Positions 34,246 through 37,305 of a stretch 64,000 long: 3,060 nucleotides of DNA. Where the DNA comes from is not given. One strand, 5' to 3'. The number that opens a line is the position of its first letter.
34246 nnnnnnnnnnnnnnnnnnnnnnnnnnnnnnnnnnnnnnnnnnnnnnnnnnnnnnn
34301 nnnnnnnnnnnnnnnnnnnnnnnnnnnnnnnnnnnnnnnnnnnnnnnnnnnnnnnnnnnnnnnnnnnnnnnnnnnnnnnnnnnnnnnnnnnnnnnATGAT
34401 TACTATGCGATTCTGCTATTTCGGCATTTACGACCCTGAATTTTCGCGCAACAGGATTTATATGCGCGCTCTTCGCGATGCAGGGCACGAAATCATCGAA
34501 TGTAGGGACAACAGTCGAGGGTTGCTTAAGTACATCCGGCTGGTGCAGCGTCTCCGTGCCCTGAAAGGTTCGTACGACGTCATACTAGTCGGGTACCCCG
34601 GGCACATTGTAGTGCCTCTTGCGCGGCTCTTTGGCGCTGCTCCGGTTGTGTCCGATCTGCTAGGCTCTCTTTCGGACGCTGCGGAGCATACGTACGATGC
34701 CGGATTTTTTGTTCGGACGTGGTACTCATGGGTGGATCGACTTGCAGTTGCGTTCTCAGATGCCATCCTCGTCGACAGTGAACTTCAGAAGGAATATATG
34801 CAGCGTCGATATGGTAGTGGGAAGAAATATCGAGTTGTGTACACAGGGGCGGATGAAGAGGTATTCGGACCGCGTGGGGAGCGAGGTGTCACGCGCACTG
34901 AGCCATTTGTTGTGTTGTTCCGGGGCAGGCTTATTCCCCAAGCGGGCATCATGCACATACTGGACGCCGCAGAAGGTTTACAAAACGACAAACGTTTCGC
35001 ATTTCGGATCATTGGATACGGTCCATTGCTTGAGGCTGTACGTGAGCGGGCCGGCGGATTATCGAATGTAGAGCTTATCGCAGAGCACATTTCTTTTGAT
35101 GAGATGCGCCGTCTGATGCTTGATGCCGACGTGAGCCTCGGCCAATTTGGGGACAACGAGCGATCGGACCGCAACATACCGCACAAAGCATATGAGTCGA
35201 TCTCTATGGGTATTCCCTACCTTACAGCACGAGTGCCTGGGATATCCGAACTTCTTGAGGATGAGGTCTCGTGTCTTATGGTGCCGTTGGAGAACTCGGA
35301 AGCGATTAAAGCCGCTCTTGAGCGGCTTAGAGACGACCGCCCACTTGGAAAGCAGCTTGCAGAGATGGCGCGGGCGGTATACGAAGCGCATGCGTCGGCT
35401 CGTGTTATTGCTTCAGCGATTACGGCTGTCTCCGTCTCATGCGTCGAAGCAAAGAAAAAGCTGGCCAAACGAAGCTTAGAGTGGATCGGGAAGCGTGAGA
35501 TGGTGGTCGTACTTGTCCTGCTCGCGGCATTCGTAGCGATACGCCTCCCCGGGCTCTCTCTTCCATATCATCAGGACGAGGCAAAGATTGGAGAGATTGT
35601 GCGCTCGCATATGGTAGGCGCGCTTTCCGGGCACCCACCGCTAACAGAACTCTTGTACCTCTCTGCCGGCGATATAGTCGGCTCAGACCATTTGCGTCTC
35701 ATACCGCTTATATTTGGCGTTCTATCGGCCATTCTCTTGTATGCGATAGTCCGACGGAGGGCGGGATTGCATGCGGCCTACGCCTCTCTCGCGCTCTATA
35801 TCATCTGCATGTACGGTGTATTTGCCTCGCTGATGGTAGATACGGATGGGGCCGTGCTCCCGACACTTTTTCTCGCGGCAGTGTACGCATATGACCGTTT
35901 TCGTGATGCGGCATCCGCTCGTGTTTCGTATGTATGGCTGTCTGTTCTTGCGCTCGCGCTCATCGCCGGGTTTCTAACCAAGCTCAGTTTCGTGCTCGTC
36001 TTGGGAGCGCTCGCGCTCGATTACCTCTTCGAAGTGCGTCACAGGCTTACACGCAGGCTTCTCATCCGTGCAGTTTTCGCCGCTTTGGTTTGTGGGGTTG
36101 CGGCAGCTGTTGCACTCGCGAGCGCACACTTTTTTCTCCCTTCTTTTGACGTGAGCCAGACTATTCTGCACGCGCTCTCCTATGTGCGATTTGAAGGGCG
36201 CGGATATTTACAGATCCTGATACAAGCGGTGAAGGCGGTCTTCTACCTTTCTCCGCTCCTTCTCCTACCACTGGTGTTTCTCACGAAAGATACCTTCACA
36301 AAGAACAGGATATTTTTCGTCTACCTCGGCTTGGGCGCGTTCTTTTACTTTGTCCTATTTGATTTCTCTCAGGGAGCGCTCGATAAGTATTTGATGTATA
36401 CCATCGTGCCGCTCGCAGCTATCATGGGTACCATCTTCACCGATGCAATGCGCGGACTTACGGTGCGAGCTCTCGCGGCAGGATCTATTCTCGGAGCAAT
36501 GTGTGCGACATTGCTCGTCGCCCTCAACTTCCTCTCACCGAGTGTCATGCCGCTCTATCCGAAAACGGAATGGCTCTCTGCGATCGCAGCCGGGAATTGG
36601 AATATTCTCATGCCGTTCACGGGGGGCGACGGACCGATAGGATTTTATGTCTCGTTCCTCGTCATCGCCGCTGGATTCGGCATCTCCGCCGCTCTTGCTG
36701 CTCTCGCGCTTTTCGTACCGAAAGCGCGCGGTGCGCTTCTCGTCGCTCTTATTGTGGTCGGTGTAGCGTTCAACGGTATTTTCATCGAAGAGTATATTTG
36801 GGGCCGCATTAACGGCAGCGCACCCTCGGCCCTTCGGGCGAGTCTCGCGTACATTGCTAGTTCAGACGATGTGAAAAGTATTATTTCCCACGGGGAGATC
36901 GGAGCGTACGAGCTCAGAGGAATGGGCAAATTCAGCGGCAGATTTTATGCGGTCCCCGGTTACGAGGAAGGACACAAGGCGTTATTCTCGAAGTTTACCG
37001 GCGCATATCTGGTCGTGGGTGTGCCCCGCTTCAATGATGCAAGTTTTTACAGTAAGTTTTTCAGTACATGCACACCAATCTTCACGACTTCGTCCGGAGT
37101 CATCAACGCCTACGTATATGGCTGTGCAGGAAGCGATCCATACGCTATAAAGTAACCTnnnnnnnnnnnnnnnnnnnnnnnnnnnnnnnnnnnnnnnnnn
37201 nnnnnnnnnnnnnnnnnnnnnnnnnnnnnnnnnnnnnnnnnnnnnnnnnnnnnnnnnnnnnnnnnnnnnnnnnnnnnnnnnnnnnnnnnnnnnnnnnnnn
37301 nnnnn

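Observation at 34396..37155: Single 919-aa polypeptide fusing a cytoplasmic GT-B glycosyltransferase to an ArnT/PMT-like GT-C membrane glycosyltransferase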

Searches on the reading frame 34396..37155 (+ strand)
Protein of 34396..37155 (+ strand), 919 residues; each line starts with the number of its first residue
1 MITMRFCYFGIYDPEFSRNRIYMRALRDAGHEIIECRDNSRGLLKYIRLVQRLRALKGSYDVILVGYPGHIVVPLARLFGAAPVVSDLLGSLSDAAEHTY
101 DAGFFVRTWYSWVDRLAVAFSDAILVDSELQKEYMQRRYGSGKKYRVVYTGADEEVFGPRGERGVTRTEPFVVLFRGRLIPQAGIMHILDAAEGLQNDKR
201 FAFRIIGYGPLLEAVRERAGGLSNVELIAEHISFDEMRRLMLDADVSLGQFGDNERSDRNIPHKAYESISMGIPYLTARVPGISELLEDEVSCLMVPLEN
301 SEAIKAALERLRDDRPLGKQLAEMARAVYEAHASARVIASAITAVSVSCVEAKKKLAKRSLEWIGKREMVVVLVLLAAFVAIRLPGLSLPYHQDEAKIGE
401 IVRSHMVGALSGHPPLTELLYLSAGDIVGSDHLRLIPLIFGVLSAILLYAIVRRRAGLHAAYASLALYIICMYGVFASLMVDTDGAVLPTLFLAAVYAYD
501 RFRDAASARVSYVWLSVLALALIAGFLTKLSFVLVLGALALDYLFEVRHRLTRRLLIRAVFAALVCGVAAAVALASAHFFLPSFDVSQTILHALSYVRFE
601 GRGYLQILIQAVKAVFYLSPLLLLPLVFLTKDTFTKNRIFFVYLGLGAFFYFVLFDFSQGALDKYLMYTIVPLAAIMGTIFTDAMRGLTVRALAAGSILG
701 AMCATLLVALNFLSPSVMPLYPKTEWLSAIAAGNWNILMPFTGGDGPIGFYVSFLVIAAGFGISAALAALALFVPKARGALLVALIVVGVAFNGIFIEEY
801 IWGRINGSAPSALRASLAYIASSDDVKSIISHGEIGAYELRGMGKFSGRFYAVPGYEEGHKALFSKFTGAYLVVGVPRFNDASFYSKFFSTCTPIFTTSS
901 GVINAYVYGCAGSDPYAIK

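Call 4: search_protein_families(library=pfam, proteins=[window:34396-37155:+], max_evalue=0.01)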
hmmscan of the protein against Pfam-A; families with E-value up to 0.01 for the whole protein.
window:34396-37155:+ (919 aa): 6 families
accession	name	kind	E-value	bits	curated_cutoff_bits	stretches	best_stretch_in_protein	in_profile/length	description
PF13692.12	Glyco_trans_1_4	-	1.4e-13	51.8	27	1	171-314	2-142/142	Glycosyl transferases group 1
PF00534.26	Glycos_transf_1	-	5.1e-12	46.1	26.4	1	167-326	12-170/172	Glycosyl transferases group 1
PF13231.12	PMT_2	-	3.1e-08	34.4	26.1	1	429-566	20-153/160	Dolichyl-phosphate-mannose-protein mannosyltransferase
PF13524.12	Glyco_trans_1_2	-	1e-06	29.2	25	1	199-337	13-137/144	Glycosyl transferase-like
PF13579.12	Glyco_trans_4_4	-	3.7e-06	27.8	29.7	1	41-150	54-157/158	Glycosyl transferase 4-like domain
PF13439.12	Glyco_transf_4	-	4.1e-06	27.3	28.5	1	37-155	52-169/170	Glycosyltransferase Family 4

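Call 5: search_protein_families(library=ncbifam, proteins=[window:34396-37155:+], max_evalue=0.01)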
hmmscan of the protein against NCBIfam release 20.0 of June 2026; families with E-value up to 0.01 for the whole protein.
window:34396-37155:+ (919 aa): 11 families
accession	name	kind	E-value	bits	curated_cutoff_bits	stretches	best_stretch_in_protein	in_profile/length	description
NF041876.1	EPS_EpsE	equivalog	3.4e-10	39.7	400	1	129-341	171-388/389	exopolysaccharide biosynthesis GT4 family glycosyltransferase EpsE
NF007640.0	PRK10307.1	subfamily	9.6e-10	37.9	276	1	169-340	228-398/411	WcaI family glycosyltransferase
TIGR03088.1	stp2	hypoth_equivalog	2.1e-09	36.9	409.05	1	108-342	124-366/374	TIGR03088 family PEP-CTERM/XrtA system glycosyltransferase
TIGR02149.1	glgA_Coryne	subfamily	1.6e-07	30.8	302.4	1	111-339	135-380/391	glycogen synthase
TIGR04005.1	wcaL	equivalog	4.1e-07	29.2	537.6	1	122-311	176-367/406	colanic acid biosynthesis glycosyltransferase WcaL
NF047684.1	TeichurnBiosyTuaC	equivalog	6.6e-07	28.6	550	1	172-340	221-384/391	teichuronic acid biosynthesis protein TuaC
NF038298.1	EPS_HpsO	equivalog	7.8e-05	21.6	575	1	110-239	136-271/388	hormogonium polysaccharide biosynthesis glycosyltransferase HpsO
NF038229.1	Glyco4_Geo_Pelo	equivalog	0.00014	21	400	1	160-335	151-322/338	GPMC system family 4 glycosyltransferase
TIGR03999.1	thiol_BshA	equivalog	0.0004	19.4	273.7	1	115-338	139-363/375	N-acetyl-alpha-D-glucosaminyl L-malate synthase BshA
NF050056.1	ProtGlycPglH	equivalog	0.003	16.7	600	1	97-329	115-334/354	GalNAc-alpha-(1->4)-GalNAc-alpha-(1->3)-diNAcBac-PP-undecaprenol alpha-1,4-N-acetyl-D-galactosaminyltransferase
NF009784.2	PRK13279.1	equivalog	0.0047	15.6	567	0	438-732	88-387/539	lipid IV(A) 4-amino-4-deoxy-L-arabinosyltransferase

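Call 6: find_homologous_proteins(query=window:34396-37152:+, max_evalue=0.00001)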
Query window:34396-37152:+ (919 aa): 47 proteins with E <= 0.00001 among 8000 candidates.
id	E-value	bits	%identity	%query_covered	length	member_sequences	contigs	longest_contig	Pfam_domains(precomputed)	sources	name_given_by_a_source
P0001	0.0e+0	2014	100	100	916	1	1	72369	PF00534.27,PF13579.13,PF13524.13,PF13439.13,PF13692.13,PF13231.13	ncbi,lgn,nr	ncbi:glycosyltransferase [Candidatus Kaiserbacteria bacterium]|nr:glycosyltransferase [Candidatus Ka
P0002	0.0e+0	1694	83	100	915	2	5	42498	PF00534.27,PF13579.13,PF13524.13,PF13692.13,PF13231.13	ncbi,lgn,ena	-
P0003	0.0e+0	1678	82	100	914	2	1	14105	PF00534.27,PF13579.13,PF13524.13,PF13439.13,PF13692.13,PF13231.13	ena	-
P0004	0.0e+0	1606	78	100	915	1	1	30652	PF00534.27,PF13579.13,PF13439.13,PF13692.13,PF13231.13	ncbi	-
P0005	0.0e+0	1604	80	98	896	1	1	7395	PF00534.27,PF13579.13,PF13439.13,PF13692.13,PF13231.13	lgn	-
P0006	0.0e+0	1490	73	100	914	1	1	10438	PF00534.27,PF13579.13,PF13524.13,PF13439.13,PF13692.13,PF13231.13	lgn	-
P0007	0.0e+0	1484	73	100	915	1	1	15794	PF00534.27,PF13579.13,PF13524.13,PF13439.13,PF13692.13,PF13231.13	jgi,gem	-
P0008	0.0e+0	1439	71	100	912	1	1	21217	PF00534.27,PF13579.13,PF13524.13,PF13439.13,PF13692.13,PF13231.13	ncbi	-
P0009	0.0e+0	1423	71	100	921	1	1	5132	PF00534.27,PF13692.13,PF13231.13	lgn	-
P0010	0.0e+0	1391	70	100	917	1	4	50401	PF00534.27,PF13692.13,PF13231.13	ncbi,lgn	-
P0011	0.0e+0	1343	68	100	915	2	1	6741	PF00534.27,PF02366.25,PF13579.13,PF13524.13,PF13692.13,PF13231.13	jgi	jgi:glycosyltransferase involved in cell wall biosynthesis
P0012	0.0e+0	1340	67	100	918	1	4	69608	PF00534.27,PF13579.13,PF13524.13,PF13439.13,PF13692.13,PF13231.13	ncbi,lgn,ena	-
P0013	0.0e+0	1311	65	100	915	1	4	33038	PF00534.27,PF13579.13,PF13524.13,PF13439.13,PF13692.13,PF13231.13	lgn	-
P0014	0.0e+0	1295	64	100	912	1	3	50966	PF00534.27,PF13524.13,PF13439.13,PF13692.13,PF13231.13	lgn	-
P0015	0.0e+0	1274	65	98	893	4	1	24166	PF00534.27,PF13579.13,PF13524.13,PF13439.13,PF13692.13,PF13231.13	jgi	jgi:glycosyltransferase involved in cell wall biosynthesis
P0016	0.0e+0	1241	62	100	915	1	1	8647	PF00534.27,PF02366.25,PF13524.13,PF13692.13,PF13231.13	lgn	-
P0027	2.6e-287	974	52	100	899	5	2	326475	PF00534.27,PF02366.25,PF13579.13,PF13524.13,PF13439.13,PF13692.13,PF13231.13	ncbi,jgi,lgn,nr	ncbi:glycosyltransferase family 39 protein [bacterium]|nr:glycosyltransferase family 39 protein [bac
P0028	4.0e-287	973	52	100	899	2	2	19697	PF00534.27,PF02366.25,PF13579.13,PF13524.13,PF13439.13,PF13692.13,PF13231.13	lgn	-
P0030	4.9e-273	927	77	61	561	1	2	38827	PF13231.13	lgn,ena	-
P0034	1.2e-263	896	74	61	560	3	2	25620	PF13231.13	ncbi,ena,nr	ncbi:hypothetical protein EXS56_00855 [Candidatus Kaiserbacteria bacterium]|nr:hypothetical protein 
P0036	1.4e-242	826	68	61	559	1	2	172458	PF13231.13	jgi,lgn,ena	-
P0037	5.9e-232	791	67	60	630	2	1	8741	PF02366.25,PF13231.13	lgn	-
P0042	5.2e-146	506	45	60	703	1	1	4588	PF04138.21,PF13231.13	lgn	-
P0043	8.1e-138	479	45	57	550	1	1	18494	PF02366.25,PF13231.13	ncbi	-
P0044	1.8e-135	472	44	59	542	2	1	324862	PF02366.25,PF13231.13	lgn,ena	-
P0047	2.2e-43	167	35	38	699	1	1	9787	PF00534.27,PF13579.13,PF13524.13,PF13439.13,PF13692.13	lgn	-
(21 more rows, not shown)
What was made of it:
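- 34396..37155 (+): Whole ORF, 919 aa. The likely true start is ATG at 34405 (M4), giving 916 aa. It is identical to NCBI 'glycosyltransferase [Candidatus Kaiserbacteria bacterium]' P0001 (call 6).
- Checked: The start used by NCBI and by all homologues is M4 (nt 34405), giving 916 aa (call 6).
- The same in-frame junction is found in at least 26 independent sequences at 52-88% identity from four data sources (call 6).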

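Call 10: find_encoding_contigs(protein=P0034, flank=8000, max_places=3)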
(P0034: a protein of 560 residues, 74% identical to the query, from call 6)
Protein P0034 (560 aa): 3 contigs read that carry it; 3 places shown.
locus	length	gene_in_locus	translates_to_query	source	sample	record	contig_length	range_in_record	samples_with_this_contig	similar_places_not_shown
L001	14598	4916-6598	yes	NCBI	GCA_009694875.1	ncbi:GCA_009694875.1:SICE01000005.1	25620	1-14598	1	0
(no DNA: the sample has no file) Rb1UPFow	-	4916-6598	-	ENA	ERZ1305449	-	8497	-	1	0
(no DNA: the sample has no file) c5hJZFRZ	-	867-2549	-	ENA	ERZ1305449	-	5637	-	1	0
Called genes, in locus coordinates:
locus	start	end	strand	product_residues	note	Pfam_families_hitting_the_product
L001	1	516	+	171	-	PF00534:Glycos_transf_1, PF13692:Glyco_trans_1_4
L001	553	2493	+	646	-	PF13579:Glyco_trans_4_4, PF13439:Glyco_transf_4, PF20706:GT4-conflict, PF00534:Glycos_transf_1, PF13692:Glyco_trans_1_4, PF03721:UDPG_MGDP_dh_N, PF00984:UDPG_MGDP_dh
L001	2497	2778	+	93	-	PF01541:GIY-YIG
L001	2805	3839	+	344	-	PF00534:Glycos_transf_1, PF13692:Glyco_trans_1_4, PF13524:Glyco_trans_1_2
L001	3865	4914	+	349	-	PF01073:3Beta_HSD (faint), PF01370:Epimerase, PF02719:Polysacc_synt_2, PF04321:RmlD_sub_bind, PF16363:GDP_Man_Dehyd, PF07993:NAD_binding_4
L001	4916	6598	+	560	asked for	PF13231:PMT_2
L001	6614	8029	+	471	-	PF13489:Methyltransf_23, PF00535:Glycos_transf_2, PF13641:Glyco_tranf_2_3 (weak)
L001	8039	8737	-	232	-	PF00535:Glycos_transf_2, PF13641:Glyco_tranf_2_3 (weak)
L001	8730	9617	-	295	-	PF01073:3Beta_HSD, PF01370:Epimerase, PF02719:Polysacc_synt_2, PF16363:GDP_Man_Dehyd, PF07993:NAD_binding_4 (faint), PF13460:NAD_binding_10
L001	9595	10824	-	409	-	PF00155:Aminotran_1_2 (weak), PF01041:DegT_DnrJ_EryC1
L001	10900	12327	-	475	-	PF13231:PMT_2 (weak)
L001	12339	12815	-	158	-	PF04138:GtrA_DPMS_TM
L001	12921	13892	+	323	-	PF01073:3Beta_HSD, PF01370:Epimerase, PF02719:Polysacc_synt_2 (faint), PF05368:NmrA (weak), PF16363:GDP_Man_Dehyd, PF07993:NAD_binding_4, PF13460:NAD_binding_10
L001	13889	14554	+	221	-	PF00535:Glycos_transf_2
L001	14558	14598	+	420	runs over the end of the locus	PF08421:Methyltransf_13, PF13489:Methyltransf_23, PF08241:Methyltransf_11 (weak), PF08484:Methyltransf_14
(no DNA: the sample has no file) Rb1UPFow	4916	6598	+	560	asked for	PF13231:PMT_2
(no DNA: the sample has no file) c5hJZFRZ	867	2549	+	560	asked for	PF13231:PMT_2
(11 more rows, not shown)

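Call 11: find_encoding_contigs(protein=P0036, flank=8000, max_places=2)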
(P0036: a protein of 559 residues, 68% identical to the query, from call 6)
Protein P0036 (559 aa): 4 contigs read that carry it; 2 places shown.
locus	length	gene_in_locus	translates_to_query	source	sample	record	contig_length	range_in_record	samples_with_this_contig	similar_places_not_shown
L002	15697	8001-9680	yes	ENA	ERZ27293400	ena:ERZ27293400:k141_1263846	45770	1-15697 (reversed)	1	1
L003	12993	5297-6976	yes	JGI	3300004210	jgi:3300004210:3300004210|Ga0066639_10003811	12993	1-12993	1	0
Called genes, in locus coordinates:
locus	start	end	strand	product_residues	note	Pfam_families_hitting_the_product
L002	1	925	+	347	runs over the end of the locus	PF00070:Pyr_redox (faint), PF01266:DAO, PF02737:3HCDH_N (weak), PF07992:Pyr_redox_2 (faint), PF12831:FAD_oxidored (faint), PF13450:NAD_binding_8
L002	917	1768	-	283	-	PF01408:GFO_IDH_MocA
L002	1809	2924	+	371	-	PF13439:Glyco_transf_4, PF13579:Glyco_trans_4_4, PF20706:GT4-conflict, PF00534:Glycos_transf_1, PF13692:Glyco_trans_1_4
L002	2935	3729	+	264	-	PF05675:DUF817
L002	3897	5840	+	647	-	PF13579:Glyco_trans_4_4, PF13439:Glyco_transf_4, PF20706:GT4-conflict, PF00534:Glycos_transf_1, PF13692:Glyco_trans_1_4, PF03721:UDPG_MGDP_dh_N, PF00984:UDPG_MGDP_dh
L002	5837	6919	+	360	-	PF00534:Glycos_transf_1, PF13692:Glyco_trans_1_4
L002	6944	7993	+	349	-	PF01370:Epimerase, PF02719:Polysacc_synt_2, PF04321:RmlD_sub_bind, PF16363:GDP_Man_Dehyd, PF07993:NAD_binding_4 (weak)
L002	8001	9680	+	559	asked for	PF13231:PMT_2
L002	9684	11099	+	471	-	PF13489:Methyltransf_23 (weak), PF00535:Glycos_transf_2, PF13641:Glyco_tranf_2_3 (weak)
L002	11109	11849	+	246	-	PF00535:Glycos_transf_2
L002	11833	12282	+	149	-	PF14667:Polysacc_synt_C, PF00190:Cupin_1 (weak), PF07883:Cupin_2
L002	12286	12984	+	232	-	PF01370:Epimerase (weak)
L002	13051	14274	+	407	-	PF08421:Methyltransf_13, PF13489:Methyltransf_23, PF08484:Methyltransf_14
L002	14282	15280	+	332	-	PF01073:3Beta_HSD (weak), PF01370:Epimerase, PF04321:RmlD_sub_bind, PF05368:NmrA (weak), PF16363:GDP_Man_Dehyd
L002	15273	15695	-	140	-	?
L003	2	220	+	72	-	?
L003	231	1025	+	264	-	PF05675:DUF817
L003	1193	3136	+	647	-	PF13579:Glyco_trans_4_4, PF13439:Glyco_transf_4, PF20706:GT4-conflict, PF00534:Glycos_transf_1, PF13692:Glyco_trans_1_4, PF03721:UDPG_MGDP_dh_N, PF00984:UDPG_MGDP_dh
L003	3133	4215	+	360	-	PF00534:Glycos_transf_1, PF13692:Glyco_trans_1_4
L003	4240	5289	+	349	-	PF01370:Epimerase, PF02719:Polysacc_synt_2, PF04321:RmlD_sub_bind, PF16363:GDP_Man_Dehyd, PF07993:NAD_binding_4 (weak)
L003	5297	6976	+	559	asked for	PF13231:PMT_2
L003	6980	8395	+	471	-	PF13489:Methyltransf_23 (weak), PF00535:Glycos_transf_2, PF13641:Glyco_tranf_2_3 (weak)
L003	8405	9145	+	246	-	PF00535:Glycos_transf_2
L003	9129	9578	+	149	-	PF14667:Polysacc_synt_C, PF00190:Cupin_1 (weak), PF07883:Cupin_2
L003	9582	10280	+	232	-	PF01370:Epimerase (weak)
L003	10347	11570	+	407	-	PF08421:Methyltransf_13, PF13489:Methyltransf_23, PF08484:Methyltransf_14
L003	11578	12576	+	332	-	PF01073:3Beta_HSD (weak), PF01370:Epimerase, PF04321:RmlD_sub_bind, PF05368:NmrA (weak), PF16363:GDP_Man_Dehyd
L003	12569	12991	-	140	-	?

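Call 12: find_encoding_contigs(protein=P0027, flank=8000, max_places=2)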
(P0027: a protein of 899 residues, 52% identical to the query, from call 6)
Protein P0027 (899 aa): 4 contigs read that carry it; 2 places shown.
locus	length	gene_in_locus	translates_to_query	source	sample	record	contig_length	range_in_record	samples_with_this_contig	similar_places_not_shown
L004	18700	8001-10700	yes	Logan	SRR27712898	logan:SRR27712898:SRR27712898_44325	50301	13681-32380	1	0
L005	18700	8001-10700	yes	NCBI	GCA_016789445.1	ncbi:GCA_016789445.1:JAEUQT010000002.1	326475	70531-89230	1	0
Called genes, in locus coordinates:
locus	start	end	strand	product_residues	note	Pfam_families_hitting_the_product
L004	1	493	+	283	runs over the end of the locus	PF01370:Epimerase, PF02719:Polysacc_synt_2 (faint), PF04321:RmlD_sub_bind (weak), PF16363:GDP_Man_Dehyd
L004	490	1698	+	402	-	PF13439:Glyco_transf_4, PF13579:Glyco_trans_4_4, PF00534:Glycos_transf_1, PF13692:Glyco_trans_1_4, PF13524:Glyco_trans_1_2, PF20706:GT4-conflict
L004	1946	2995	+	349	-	PF00070:Pyr_redox (faint), PF01266:DAO, PF07992:Pyr_redox_2 (weak), PF12831:FAD_oxidored (weak), PF13450:NAD_binding_8 (weak)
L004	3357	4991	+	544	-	PF13439:Glyco_transf_4, PF13579:Glyco_trans_4_4, PF00534:Glycos_transf_1, PF13692:Glyco_trans_1_4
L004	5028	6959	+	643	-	PF13439:Glyco_transf_4, PF13579:Glyco_trans_4_4, PF20706:GT4-conflict, PF00534:Glycos_transf_1, PF13692:Glyco_trans_1_4, PF03721:UDPG_MGDP_dh_N, PF00984:UDPG_MGDP_dh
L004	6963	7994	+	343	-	PF13477:Glyco_trans_4_2 (weak), PF00534:Glycos_transf_1, PF13692:Glyco_trans_1_4, PF13524:Glyco_trans_1_2 (weak)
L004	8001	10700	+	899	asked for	PF13439:Glyco_transf_4 (weak), PF13579:Glyco_trans_4_4 (weak), PF00534:Glycos_transf_1, PF13692:Glyco_trans_1_4, PF13524:Glyco_trans_1_2, PF02366:PMT (weak), PF13231:PMT_2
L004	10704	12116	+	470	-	PF13489:Methyltransf_23, PF00535:Glycos_transf_2, PF13641:Glyco_tranf_2_3 (weak)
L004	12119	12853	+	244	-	PF00535:Glycos_transf_2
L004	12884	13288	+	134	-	PF14667:Polysacc_synt_C, PF00190:Cupin_1, PF07883:Cupin_2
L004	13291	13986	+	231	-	PF01370:Epimerase (weak)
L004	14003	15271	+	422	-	PF08421:Methyltransf_13, PF13489:Methyltransf_23, PF08484:Methyltransf_14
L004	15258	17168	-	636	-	PF04138:GtrA_DPMS_TM, PF13231:PMT_2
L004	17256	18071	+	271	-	PF01061:ABC2_membrane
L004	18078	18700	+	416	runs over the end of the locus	PF00005:ABC_tran, PF13304:AAA_21 (faint)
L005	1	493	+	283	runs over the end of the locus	PF01370:Epimerase, PF02719:Polysacc_synt_2 (faint), PF04321:RmlD_sub_bind (weak), PF16363:GDP_Man_Dehyd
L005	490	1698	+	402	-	PF13439:Glyco_transf_4, PF13579:Glyco_trans_4_4, PF00534:Glycos_transf_1, PF13692:Glyco_trans_1_4, PF13524:Glyco_trans_1_2, PF20706:GT4-conflict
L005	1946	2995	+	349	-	PF00070:Pyr_redox (faint), PF01266:DAO, PF07992:Pyr_redox_2 (weak), PF12831:FAD_oxidored (weak), PF13450:NAD_binding_8 (weak)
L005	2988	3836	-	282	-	PF01408:GFO_IDH_MocA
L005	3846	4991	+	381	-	PF13439:Glyco_transf_4, PF13579:Glyco_trans_4_4, PF00534:Glycos_transf_1, PF13692:Glyco_trans_1_4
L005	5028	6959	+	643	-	PF13439:Glyco_transf_4, PF13579:Glyco_trans_4_4, PF20706:GT4-conflict, PF00534:Glycos_transf_1, PF13692:Glyco_trans_1_4, PF03721:UDPG_MGDP_dh_N, PF00984:UDPG_MGDP_dh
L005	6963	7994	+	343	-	PF00534:Glycos_transf_1, PF13692:Glyco_trans_1_4, PF13524:Glyco_trans_1_2 (weak)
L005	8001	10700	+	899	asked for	PF13439:Glyco_transf_4 (weak), PF13579:Glyco_trans_4_4 (weak), PF00534:Glycos_transf_1, PF13692:Glyco_trans_1_4, PF13524:Glyco_trans_1_2, PF02366:PMT (weak), PF13231:PMT_2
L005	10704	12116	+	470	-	PF13489:Methyltransf_23, PF00535:Glycos_transf_2, PF13641:Glyco_tranf_2_3 (weak)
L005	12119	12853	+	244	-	PF00535:Glycos_transf_2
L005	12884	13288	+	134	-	PF14667:Polysacc_synt_C, PF00190:Cupin_1, PF07883:Cupin_2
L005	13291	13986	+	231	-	PF01370:Epimerase (weak)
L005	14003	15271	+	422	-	PF08421:Methyltransf_13, PF13489:Methyltransf_23, PF08484:Methyltransf_14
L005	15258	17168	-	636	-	PF04138:GtrA_DPMS_TM, PF13231:PMT_2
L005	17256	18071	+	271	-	PF01061:ABC2_membrane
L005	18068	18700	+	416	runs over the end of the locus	PF00005:ABC_tran, PF13304:AAA_21 (faint), PF14524:Wzt_C (weak)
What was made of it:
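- On Protein O-mannosyltransferase (GT39, PMT): Some relatives have a weak PF02366 hit (calls 6, 12).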
